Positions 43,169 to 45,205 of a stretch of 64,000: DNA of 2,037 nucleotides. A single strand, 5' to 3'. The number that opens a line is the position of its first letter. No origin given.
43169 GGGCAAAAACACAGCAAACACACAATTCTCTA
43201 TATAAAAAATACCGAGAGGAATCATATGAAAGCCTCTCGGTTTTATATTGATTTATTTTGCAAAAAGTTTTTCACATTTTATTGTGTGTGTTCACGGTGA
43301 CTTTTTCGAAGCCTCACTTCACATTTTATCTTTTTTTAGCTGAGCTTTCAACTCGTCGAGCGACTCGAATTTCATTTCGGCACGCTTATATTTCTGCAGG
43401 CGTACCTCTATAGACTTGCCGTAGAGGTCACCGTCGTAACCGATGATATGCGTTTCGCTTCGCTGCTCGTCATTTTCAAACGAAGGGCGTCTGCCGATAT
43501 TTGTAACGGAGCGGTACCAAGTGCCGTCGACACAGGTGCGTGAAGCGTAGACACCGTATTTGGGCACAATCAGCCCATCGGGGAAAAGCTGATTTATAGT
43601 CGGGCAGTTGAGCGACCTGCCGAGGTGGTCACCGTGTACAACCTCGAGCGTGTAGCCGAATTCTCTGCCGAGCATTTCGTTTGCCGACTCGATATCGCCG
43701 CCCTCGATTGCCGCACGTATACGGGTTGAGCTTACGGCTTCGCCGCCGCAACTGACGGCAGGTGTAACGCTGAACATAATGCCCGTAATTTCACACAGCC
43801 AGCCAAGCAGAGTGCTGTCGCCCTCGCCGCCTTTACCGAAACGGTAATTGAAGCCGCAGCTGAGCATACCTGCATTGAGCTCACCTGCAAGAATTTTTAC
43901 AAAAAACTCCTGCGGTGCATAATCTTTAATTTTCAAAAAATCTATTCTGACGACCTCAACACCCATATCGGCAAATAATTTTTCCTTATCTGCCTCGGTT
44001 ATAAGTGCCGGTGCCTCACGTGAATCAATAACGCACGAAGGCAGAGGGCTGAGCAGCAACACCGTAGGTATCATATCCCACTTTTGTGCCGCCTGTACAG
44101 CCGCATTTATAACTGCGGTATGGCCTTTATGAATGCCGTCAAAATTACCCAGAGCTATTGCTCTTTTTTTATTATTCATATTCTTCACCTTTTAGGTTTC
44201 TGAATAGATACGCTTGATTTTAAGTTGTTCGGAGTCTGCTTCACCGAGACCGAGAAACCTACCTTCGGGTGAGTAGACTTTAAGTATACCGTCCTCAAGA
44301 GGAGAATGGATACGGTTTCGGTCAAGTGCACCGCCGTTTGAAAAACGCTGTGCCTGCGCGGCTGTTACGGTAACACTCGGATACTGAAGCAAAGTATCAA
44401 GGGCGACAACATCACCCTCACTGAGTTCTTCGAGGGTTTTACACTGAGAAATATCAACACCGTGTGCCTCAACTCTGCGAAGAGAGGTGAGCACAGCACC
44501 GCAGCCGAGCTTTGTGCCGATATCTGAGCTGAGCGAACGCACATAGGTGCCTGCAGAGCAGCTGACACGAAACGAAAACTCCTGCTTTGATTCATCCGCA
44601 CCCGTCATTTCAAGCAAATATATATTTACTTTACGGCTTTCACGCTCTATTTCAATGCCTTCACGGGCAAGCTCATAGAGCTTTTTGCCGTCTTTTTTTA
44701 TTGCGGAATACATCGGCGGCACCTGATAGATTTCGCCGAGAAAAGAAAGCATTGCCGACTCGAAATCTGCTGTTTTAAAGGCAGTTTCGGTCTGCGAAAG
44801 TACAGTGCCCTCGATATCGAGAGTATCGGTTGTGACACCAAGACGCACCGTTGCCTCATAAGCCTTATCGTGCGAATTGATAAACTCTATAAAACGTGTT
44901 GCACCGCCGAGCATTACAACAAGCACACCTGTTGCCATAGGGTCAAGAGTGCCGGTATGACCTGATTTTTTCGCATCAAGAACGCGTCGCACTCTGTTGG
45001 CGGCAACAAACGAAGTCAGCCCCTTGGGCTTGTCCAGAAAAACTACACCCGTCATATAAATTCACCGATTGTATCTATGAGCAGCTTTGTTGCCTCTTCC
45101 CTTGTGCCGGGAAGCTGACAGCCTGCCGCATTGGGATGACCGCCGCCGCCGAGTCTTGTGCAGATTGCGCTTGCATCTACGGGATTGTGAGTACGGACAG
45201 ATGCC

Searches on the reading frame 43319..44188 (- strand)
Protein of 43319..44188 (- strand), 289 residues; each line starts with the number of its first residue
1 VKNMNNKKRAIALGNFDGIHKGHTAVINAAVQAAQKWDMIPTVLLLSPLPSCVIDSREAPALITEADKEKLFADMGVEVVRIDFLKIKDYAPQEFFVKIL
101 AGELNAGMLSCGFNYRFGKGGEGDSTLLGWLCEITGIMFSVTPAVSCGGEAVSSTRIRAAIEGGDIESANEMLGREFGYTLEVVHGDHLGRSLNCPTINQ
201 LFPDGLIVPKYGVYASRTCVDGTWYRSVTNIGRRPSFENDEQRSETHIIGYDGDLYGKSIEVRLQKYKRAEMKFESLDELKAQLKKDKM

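Call 64: search_protein_families(library=pfam, proteins=[window:43319-44188:-], max_evalue=0.00001)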
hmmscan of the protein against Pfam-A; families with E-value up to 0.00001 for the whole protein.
window:43319-44188:- (289 aa): 2 families
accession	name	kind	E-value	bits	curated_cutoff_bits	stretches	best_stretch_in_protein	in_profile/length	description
PF01687.23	Flavokinase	-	1.8e-36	125.5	19.6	1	173-288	1-117/124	Riboflavin kinase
PF06574.18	FAD_syn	-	2.1e-31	109.3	27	1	4-156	3-158/158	FAD synthetase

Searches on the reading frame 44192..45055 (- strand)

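Call 64: search_protein_families(library=pfam, proteins=[window:44192-45055:-], max_evalue=0.00001)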
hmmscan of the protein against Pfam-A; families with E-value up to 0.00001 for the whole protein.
window:44192-45055:- (287 aa): 3 families
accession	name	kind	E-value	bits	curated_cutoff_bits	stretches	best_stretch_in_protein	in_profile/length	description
PF01509.24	TruB_N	-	5.4e-56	189.6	27.3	1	23-172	1-149/149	TruB family pseudouridylate synthase (N terminal domain)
PF16198.10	TruB_C_2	-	7.2e-09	36.1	29.3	1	173-213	1-41/66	tRNA pseudouridylate synthase B C-terminal domain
PF09157.17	TruB-C_2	-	1.6e-08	34.7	21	1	226-282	1-55/57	Pseudouridine synthase II TruB, C-terminal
